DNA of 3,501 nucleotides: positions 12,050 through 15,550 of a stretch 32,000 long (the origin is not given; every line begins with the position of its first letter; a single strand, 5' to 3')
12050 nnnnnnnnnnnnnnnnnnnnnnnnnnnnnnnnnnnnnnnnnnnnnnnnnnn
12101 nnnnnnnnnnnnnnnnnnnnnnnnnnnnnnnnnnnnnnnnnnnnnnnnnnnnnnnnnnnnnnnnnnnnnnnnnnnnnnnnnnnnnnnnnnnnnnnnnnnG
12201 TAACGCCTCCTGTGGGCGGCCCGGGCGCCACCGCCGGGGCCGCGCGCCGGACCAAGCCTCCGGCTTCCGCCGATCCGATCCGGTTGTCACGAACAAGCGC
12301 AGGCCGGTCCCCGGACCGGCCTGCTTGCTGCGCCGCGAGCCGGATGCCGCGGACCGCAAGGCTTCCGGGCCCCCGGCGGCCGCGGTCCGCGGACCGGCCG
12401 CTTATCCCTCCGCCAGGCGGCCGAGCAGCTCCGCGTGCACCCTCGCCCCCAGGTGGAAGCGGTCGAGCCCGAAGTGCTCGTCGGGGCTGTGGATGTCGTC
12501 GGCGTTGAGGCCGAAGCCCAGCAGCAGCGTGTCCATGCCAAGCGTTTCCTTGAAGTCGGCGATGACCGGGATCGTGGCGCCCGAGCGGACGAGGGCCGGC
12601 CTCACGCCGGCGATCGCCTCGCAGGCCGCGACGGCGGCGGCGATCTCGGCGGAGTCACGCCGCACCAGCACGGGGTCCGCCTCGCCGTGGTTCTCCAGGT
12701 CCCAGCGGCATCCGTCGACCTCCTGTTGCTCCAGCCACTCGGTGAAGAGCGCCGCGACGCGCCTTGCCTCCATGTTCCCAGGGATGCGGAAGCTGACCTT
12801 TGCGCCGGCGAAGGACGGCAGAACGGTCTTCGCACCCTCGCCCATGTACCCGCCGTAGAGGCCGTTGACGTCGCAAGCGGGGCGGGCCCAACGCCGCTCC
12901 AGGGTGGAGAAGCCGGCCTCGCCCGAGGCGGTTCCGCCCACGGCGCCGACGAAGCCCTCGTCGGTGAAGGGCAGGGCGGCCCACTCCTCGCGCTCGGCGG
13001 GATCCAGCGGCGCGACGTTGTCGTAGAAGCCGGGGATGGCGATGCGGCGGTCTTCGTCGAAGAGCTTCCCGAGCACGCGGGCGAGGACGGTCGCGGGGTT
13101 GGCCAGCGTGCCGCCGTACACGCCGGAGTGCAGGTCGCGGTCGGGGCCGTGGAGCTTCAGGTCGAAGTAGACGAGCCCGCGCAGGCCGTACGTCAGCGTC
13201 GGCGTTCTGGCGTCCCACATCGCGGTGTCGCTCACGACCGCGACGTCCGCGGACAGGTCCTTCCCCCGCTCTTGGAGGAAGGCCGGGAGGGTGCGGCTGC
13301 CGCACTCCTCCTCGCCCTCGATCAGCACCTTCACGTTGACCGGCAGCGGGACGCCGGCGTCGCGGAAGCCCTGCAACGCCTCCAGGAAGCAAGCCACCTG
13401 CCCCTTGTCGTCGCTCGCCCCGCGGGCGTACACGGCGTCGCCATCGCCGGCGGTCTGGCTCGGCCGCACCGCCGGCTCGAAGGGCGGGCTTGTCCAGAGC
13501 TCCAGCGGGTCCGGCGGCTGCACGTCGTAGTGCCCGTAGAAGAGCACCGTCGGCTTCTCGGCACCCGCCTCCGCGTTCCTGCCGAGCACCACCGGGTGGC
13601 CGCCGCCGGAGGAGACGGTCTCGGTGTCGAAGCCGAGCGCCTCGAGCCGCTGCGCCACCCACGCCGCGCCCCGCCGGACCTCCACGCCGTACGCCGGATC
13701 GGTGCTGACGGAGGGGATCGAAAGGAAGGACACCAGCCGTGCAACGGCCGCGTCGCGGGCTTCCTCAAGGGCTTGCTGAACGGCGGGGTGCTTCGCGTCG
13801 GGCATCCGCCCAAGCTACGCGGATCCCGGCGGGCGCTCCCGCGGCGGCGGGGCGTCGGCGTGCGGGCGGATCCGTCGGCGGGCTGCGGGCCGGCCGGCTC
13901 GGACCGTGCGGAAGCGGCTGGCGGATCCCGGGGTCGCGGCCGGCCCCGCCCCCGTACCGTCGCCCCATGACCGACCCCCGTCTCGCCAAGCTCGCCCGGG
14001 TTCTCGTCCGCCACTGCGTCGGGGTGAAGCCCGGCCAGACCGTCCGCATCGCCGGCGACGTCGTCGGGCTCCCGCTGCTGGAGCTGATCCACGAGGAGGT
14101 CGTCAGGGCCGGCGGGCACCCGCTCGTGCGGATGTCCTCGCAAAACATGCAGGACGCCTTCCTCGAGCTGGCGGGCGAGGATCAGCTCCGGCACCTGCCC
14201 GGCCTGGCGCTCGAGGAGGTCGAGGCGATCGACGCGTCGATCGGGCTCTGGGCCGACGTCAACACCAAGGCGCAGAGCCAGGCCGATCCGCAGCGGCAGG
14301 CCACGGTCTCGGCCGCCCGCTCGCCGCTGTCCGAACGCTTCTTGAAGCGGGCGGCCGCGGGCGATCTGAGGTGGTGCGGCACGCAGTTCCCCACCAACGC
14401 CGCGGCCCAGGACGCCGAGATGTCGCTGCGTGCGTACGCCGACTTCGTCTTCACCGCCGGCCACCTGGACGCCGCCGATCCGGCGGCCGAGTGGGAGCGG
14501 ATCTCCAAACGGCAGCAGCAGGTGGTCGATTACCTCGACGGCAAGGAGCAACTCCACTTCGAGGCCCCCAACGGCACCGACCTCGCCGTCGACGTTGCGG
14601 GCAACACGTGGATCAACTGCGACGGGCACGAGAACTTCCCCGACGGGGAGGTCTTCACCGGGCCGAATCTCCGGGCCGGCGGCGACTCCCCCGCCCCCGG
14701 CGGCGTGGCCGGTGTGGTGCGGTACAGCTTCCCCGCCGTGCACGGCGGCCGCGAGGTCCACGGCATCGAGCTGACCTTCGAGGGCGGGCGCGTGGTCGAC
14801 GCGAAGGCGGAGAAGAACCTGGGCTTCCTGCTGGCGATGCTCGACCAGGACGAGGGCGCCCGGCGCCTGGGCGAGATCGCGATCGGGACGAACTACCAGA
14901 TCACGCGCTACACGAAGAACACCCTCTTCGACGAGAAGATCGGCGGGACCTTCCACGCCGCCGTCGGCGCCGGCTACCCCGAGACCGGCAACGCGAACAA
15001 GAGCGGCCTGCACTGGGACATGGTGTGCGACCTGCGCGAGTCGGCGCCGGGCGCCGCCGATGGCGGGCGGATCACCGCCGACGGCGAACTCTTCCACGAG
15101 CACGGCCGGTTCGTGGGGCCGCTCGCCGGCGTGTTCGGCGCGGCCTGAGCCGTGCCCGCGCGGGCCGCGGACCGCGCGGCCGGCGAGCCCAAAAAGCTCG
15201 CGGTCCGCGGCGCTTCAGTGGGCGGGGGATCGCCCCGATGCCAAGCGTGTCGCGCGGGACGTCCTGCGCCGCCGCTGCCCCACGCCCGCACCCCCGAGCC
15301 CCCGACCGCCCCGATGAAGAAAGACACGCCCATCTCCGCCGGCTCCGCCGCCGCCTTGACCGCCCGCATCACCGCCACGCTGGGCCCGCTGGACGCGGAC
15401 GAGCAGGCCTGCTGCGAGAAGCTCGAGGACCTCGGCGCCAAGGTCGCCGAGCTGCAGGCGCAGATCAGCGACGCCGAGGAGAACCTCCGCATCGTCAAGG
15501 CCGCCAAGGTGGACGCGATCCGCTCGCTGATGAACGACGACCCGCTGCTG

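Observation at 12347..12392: A 46-nt palindromic element family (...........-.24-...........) with identical geometry at four sites in 32 kb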

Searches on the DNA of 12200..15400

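Call 95: search_rna_families(source=window, start=12200, end=15400, threshold=evalue, max_evalue=1)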
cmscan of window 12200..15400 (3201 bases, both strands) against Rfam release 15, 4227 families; matches with E-value up to 1: 3.
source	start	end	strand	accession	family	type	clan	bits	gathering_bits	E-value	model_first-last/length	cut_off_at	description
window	13268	13326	-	RF03261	mir-1759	Gene; miRNA;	-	23.6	58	0.28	1-75/75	no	mir-1759 microRNA precursor family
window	12284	12330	+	RF01811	PtaRNA1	Gene; antitoxin;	-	23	47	0.17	1-72/72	no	Plasmid transferred anti-sense RNA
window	14600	14644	+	RF03536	Flavi_TBFV_xrRNA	Cis-reg;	-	19.1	46.5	0.95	13-56/89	no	Tick-borne Flavivirus exoribonuclease-resistant RNA element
